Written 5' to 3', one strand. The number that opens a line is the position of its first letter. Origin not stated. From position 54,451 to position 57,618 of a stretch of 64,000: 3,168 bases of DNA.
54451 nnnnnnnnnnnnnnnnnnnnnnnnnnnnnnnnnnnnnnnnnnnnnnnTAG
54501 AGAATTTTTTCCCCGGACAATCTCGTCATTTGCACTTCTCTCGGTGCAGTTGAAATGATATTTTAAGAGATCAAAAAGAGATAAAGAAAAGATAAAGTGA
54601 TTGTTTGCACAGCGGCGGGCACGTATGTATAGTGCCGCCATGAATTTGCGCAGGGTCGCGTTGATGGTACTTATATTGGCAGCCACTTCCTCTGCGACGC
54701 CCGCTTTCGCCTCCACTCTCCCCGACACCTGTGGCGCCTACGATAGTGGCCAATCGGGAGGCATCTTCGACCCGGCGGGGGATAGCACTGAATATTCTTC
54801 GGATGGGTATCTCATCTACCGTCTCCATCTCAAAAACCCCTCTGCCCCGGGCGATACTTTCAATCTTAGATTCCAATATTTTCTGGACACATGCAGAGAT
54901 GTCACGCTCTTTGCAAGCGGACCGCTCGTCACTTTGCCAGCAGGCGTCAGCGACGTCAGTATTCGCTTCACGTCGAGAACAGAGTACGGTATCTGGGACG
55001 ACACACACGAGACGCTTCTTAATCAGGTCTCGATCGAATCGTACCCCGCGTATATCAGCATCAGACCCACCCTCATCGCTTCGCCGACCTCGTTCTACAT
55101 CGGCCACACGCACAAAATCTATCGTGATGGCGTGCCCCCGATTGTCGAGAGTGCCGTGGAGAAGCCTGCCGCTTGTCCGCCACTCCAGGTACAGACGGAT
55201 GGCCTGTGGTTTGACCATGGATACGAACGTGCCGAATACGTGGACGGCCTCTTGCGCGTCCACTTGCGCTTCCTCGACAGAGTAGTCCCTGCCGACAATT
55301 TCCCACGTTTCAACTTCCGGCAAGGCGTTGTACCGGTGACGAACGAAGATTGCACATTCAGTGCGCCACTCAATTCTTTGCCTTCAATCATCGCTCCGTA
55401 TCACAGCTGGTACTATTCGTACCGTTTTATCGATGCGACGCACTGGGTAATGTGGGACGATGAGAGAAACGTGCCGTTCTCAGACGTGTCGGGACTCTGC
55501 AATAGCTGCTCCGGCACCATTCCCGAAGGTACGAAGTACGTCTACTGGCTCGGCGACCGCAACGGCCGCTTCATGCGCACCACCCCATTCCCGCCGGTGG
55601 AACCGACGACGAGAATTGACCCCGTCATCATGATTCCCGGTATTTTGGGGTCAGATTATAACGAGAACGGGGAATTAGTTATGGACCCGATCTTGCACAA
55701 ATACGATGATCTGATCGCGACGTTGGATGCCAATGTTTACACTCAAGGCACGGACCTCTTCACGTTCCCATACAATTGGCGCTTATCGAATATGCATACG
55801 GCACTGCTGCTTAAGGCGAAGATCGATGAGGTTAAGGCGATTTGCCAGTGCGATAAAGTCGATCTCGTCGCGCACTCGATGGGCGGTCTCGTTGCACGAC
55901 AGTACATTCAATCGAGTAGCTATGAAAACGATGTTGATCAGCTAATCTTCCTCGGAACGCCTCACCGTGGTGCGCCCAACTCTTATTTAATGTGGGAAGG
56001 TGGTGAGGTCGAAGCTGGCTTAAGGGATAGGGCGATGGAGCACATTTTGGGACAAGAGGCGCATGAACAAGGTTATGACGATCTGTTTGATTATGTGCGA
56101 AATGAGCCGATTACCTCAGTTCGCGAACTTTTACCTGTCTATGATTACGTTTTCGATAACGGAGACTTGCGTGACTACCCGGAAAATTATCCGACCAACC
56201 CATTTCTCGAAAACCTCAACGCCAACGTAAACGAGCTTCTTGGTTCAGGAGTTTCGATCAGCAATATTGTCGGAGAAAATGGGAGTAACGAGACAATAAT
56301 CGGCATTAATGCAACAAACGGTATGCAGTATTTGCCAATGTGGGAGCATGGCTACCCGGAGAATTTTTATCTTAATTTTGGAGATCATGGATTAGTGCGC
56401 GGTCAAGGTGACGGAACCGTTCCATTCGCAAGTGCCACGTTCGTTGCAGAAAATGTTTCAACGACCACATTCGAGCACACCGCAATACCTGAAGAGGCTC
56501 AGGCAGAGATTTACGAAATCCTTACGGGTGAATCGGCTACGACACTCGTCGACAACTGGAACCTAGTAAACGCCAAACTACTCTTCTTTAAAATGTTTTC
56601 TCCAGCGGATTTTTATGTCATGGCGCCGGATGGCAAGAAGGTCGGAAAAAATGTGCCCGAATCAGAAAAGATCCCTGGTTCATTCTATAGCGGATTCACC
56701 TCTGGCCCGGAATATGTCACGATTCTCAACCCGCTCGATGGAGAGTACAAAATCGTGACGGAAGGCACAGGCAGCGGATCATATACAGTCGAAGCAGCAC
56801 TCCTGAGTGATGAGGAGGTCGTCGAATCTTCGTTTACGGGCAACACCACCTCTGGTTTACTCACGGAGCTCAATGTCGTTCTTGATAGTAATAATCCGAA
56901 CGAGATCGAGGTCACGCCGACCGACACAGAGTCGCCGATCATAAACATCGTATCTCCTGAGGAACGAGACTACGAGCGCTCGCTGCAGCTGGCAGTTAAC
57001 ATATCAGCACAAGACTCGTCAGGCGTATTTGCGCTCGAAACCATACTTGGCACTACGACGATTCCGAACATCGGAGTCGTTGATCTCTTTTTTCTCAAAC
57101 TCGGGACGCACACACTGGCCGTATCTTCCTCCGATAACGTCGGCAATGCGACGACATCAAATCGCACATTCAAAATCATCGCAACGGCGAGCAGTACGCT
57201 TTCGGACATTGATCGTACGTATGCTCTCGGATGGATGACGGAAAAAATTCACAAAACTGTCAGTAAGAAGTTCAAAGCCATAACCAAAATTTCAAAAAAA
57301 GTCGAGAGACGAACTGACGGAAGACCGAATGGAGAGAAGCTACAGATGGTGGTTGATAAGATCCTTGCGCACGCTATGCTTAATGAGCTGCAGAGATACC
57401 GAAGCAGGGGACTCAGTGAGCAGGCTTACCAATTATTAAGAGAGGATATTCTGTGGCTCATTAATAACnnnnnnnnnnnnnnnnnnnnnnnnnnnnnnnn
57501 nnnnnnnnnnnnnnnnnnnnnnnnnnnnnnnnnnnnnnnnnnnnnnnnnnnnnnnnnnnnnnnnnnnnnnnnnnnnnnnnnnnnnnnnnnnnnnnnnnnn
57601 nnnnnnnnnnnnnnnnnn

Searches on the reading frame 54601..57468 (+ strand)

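Call 54: search_protein_families(library=pfam, proteins=[window:54601-57468:+], max_evalue=0.01)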
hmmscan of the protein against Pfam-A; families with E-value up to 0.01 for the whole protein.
window:54601-57468:+ (956 aa): 9 families
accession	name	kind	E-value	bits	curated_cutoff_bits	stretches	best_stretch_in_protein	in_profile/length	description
PF02450.21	LCAT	-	1e-13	51.7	21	1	366-469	67-176/392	Lecithin:cholesterol acyltransferase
PF07819.20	PGAP1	-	5.8e-11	43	24.3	1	341-460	6-134/233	PGAP1-like alpha/beta domain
PF02089.21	Palm_thioest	-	5.5e-07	30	26.8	1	341-461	1-116/254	Palmitoyl protein thioesterase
PF24096.1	DUF7379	-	0.0001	22.7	33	1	419-458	71-115/191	Domain of unknown function (DUF7379)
PF12697.13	Abhydrolase_6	-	0.00027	22.1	26.3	1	406-512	56-152/217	Alpha/beta hydrolase family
PF01674.24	Lipase_2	-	0.00064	19.8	20.3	1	404-446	61-103/219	Lipase (class 2)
PF06028.17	DUF915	-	0.0007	19.5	22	1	403-458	88-146/255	Alpha/beta hydrolase of unknown function (DUF915)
PF12146.15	Hydrolase_4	-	0.0019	18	27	1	408-461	66-117/239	Serine aminopeptidase, S33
PF00561.26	Abhydrolase_1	-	0.002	18.3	25.8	1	408-455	59-104/245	alpha/beta hydrolase fold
